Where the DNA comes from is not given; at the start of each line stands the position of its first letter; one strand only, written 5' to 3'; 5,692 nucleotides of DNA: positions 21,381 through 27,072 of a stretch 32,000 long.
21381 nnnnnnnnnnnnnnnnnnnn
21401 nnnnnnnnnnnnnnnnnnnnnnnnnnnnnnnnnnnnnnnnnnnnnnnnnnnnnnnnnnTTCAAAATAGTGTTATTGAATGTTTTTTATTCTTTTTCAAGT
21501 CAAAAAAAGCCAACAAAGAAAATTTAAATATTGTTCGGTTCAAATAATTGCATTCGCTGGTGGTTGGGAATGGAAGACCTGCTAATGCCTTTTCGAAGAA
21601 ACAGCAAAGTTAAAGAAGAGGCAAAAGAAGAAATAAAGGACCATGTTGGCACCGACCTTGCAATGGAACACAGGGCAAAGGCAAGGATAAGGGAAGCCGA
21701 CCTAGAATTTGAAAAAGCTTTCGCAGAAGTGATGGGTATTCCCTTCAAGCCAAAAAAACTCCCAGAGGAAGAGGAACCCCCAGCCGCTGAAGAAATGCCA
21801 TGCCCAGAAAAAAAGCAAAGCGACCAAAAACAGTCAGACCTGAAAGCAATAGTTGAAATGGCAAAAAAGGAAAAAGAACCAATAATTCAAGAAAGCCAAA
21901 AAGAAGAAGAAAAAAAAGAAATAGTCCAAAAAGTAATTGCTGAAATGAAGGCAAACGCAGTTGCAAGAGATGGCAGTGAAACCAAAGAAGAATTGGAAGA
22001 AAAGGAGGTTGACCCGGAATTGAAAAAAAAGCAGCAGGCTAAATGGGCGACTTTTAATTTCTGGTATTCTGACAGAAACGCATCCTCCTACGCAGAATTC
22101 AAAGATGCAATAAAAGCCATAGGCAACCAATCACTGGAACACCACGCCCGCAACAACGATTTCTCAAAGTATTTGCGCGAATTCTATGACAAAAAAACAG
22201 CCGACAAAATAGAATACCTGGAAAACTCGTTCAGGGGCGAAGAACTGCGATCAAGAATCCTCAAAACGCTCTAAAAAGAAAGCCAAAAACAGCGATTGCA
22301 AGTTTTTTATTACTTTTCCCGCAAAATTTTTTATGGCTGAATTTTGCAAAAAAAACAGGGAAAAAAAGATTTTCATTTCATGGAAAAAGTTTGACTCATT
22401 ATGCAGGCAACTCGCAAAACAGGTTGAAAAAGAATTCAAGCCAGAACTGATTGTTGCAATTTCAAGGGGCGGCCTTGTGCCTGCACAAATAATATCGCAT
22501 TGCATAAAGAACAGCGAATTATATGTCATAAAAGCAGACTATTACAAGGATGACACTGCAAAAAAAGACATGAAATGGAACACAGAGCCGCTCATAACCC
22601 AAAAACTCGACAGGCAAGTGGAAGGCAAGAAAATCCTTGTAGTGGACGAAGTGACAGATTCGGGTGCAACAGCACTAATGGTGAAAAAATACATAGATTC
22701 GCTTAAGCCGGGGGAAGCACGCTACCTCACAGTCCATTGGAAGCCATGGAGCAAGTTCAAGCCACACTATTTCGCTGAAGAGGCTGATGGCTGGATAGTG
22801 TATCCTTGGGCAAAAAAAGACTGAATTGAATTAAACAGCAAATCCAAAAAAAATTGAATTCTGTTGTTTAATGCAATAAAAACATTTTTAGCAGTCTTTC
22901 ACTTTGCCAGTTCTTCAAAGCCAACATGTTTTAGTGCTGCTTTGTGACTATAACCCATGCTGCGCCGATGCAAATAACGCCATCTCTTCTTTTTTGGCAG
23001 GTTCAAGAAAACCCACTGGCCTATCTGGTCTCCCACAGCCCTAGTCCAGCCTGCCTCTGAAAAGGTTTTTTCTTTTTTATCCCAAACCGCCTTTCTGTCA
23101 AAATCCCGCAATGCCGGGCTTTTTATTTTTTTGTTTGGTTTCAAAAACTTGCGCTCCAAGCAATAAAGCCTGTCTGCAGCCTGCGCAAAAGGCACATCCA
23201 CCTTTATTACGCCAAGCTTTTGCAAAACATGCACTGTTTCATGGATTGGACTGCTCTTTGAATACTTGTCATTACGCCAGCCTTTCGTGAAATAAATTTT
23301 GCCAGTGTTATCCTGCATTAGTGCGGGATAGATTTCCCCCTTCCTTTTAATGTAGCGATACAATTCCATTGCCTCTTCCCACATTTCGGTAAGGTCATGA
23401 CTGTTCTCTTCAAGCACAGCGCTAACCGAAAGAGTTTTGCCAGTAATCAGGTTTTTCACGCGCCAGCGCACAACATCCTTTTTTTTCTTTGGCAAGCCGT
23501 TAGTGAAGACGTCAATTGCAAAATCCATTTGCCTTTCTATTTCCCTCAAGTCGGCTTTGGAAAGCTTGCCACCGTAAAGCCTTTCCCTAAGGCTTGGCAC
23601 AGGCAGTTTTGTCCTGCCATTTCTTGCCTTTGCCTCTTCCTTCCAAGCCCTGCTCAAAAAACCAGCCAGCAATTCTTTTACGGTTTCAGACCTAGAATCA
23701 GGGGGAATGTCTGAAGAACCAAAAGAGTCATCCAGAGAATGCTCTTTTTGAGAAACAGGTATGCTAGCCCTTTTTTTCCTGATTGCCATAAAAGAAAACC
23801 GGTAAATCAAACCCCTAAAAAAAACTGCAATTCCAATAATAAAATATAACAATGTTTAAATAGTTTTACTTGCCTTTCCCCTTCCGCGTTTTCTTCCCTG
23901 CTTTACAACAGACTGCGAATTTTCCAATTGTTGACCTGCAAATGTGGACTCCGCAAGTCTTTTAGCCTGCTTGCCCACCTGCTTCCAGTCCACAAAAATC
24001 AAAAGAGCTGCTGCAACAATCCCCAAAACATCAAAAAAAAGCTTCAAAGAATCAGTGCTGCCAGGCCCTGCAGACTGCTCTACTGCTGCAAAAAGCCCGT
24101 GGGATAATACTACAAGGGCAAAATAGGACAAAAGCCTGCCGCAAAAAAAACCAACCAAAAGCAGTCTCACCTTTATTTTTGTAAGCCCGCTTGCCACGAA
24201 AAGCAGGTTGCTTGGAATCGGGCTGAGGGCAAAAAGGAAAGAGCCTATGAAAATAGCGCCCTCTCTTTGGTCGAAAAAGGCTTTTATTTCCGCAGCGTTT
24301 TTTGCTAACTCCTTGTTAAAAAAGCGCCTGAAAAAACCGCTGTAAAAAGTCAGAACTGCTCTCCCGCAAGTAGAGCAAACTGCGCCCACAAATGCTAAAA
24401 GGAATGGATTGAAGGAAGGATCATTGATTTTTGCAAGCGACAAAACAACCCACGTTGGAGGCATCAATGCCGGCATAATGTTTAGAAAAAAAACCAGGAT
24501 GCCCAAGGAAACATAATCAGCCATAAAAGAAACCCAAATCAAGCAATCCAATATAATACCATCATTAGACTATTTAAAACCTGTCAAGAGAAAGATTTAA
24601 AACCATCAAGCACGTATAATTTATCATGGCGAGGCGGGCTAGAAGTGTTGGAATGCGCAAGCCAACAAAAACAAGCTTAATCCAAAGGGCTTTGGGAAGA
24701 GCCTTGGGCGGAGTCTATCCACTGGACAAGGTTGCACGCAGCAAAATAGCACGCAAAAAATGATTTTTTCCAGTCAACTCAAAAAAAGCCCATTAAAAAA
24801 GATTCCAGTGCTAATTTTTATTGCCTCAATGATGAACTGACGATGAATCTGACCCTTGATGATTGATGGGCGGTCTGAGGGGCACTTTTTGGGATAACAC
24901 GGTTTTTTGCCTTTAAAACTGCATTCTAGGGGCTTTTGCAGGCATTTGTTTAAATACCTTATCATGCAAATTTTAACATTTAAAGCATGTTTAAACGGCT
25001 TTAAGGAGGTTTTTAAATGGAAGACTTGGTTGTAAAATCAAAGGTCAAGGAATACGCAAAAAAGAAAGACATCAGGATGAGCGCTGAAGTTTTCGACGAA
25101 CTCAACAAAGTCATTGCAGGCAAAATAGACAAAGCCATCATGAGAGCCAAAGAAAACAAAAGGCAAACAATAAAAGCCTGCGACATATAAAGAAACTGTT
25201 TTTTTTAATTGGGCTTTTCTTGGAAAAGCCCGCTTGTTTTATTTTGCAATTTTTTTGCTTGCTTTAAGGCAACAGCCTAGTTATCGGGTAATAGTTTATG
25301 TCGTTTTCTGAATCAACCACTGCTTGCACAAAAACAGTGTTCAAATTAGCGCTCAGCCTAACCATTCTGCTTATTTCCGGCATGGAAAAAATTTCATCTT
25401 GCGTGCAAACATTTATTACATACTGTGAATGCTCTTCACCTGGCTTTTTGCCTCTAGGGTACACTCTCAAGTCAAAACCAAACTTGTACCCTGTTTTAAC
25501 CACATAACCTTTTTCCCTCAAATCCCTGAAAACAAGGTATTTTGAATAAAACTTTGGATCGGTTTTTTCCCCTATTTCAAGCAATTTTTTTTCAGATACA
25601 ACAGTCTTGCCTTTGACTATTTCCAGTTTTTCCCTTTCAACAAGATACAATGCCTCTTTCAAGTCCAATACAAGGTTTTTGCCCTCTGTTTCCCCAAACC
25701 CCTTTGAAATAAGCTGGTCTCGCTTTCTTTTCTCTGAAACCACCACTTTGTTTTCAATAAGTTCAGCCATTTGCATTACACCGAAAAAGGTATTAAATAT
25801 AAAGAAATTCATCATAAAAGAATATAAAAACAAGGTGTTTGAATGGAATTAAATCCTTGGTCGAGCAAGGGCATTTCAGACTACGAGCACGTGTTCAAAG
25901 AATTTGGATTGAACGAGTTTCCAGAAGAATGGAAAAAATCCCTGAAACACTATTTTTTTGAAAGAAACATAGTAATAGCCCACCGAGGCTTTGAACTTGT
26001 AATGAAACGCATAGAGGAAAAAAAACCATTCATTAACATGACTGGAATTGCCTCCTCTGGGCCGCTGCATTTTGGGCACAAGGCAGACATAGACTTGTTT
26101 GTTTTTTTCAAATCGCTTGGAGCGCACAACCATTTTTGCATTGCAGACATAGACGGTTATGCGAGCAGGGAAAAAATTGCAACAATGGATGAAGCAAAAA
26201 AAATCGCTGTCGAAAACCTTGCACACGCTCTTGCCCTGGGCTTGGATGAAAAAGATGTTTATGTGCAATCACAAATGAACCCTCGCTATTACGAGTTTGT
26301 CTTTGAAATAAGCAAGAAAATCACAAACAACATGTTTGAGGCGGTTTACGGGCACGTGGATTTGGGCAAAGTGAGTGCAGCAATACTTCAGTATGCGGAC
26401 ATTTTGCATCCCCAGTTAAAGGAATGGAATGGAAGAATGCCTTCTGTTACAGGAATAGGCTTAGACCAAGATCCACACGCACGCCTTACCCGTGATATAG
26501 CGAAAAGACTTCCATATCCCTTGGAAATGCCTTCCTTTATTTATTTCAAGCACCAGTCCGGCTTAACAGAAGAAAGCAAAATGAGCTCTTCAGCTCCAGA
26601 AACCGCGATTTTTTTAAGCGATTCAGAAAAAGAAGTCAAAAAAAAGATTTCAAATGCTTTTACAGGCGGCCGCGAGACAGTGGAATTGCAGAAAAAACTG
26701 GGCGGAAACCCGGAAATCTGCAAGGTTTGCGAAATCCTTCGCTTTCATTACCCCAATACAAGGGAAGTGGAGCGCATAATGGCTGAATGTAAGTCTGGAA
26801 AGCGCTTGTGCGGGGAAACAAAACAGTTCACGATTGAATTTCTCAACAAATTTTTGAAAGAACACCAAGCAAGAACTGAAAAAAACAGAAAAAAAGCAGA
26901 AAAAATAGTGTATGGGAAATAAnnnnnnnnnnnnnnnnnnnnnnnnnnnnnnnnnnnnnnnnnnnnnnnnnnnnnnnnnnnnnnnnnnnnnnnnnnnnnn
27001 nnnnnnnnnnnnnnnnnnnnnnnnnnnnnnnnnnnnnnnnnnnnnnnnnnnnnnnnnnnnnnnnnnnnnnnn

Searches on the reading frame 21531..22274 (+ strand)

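Call 5: search_protein_families(library=pfam, proteins=[window:21531-22274:+], max_evalue=0.01)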
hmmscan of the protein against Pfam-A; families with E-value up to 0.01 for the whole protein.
window:21531-22274:+ (247 aa): 1 family
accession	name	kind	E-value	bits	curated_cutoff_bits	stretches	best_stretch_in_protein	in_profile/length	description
PF19027.5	DUF5752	-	0.00027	20.8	23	1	178-246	128-206/208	Family of unknown function (DUF5752)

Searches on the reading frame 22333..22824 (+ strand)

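Call 5: search_protein_families(library=pfam, proteins=[window:22333-22824:+], max_evalue=0.01)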
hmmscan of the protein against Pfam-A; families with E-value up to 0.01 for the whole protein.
window:22333-22824:+ (163 aa): 2 families
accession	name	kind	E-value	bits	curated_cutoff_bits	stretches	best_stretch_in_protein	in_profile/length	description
PF00156.33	Pribosyltran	-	3.8e-13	49.5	26.3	1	18-146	9-135/158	Phosphoribosyl transferase domain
PF14681.12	UPRTase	-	4.6e-05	23.4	27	1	34-123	64-145/206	Uracil phosphoribosyltransferase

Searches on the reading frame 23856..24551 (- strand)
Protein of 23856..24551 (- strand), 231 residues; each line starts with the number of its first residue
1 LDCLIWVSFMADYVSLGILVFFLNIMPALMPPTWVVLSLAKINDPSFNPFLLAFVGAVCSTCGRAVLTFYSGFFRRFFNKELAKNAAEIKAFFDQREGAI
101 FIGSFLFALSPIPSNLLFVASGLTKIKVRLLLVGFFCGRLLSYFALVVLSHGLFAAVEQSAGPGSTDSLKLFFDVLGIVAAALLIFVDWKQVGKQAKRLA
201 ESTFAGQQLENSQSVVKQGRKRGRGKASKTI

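Call 7: search_protein_families(library=pfam, proteins=[window:23856-24551:-], max_evalue=0.001)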
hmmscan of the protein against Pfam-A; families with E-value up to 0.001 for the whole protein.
window:23856-24551:- (231 aa): 1 family
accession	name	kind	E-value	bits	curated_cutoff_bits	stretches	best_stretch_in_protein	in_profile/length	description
PF09335.16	VTT_dom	-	1.2e-05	26.2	33.9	1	50-150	20-121/123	VTT domain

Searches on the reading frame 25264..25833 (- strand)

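Call 7: search_protein_families(library=pfam, proteins=[window:25264-25833:-], max_evalue=0.001)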
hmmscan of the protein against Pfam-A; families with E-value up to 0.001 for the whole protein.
window:25264-25833:- (189 aa): 3 families
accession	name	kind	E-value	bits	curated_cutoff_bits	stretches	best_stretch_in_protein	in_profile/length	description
PF01974.23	tRNA_int_endo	-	6.4e-28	97.1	27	1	95-181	1-85/85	tRNA intron endonuclease, catalytic C-terminal domain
PF02778.19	tRNA_int_endo_N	-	5.8e-14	51.8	21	1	23-84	3-66/67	tRNA intron endonuclease, N-terminal domain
PF12928.12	tRNA_int_end_N2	-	0.00015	22.2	24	1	43-73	37-68/69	tRNA-splicing endonuclease subunit sen54 N-term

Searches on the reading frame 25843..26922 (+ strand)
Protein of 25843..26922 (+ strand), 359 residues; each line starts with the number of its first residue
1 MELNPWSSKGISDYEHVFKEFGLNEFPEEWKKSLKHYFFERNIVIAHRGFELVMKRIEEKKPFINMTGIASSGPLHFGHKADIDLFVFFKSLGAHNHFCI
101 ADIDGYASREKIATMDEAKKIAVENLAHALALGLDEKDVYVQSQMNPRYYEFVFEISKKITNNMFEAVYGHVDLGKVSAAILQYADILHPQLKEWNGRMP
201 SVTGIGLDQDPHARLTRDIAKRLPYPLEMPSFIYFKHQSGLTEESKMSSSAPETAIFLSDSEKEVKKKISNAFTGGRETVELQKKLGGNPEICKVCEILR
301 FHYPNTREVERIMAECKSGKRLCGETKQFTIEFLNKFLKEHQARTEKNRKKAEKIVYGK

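Call 7: search_protein_families(library=pfam, proteins=[window:25843-26922:+], max_evalue=0.001)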
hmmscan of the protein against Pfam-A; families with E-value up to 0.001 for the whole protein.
window:25843-26922:+ (359 aa): 1 family
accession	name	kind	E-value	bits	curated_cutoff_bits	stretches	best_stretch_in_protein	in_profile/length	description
PF00579.31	tRNA-synt_1b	-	4.4e-36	125.1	21.1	1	60-339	3-292/292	tRNA synthetases class I (W and Y)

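Call 56: find_homologous_proteins(query=window:25843-26922:+)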
Query window:25843-26922:+ (359 aa): 4077 proteins with E <= 0.001 among 7004 candidates; the best 120 are listed.
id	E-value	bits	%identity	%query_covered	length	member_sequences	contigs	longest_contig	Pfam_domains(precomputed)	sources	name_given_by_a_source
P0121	3.6e-242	821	100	100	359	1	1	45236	PF00579.32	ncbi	ncbi:MAG: tryptophan--tRNA ligase [Candidatus Diapherotrites archaeon]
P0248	8.9e-214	727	86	100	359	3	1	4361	PF00579.32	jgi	jgi:tryptophanyl-tRNA synthetase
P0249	1.1e-199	681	82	100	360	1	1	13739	PF00579.32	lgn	-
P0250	1.1e-197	674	82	100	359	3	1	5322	PF00579.32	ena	-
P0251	2.0e-197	673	81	100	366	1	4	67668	PF00579.32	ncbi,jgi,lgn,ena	-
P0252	2.0e-193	660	80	99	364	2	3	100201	PF00579.32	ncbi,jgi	-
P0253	2.6e-193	660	80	100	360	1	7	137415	PF00579.32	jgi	-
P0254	1.2e-192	658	78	99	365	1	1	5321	PF00579.32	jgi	-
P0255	6.9e-187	639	76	99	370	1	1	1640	PF00579.32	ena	-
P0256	1.2e-179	615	73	99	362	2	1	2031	PF00579.32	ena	-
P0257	2.2e-179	614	75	99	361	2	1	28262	PF00579.32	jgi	-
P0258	6.8e-177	606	73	99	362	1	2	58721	PF00579.32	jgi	-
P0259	1.8e-174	598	73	99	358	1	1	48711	PF00579.32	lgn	-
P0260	5.6e-167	573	71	99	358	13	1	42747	PF00579.32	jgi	jgi:tryptophanyl-tRNA synthetase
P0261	5.0e-164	564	69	99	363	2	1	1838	PF00579.32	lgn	-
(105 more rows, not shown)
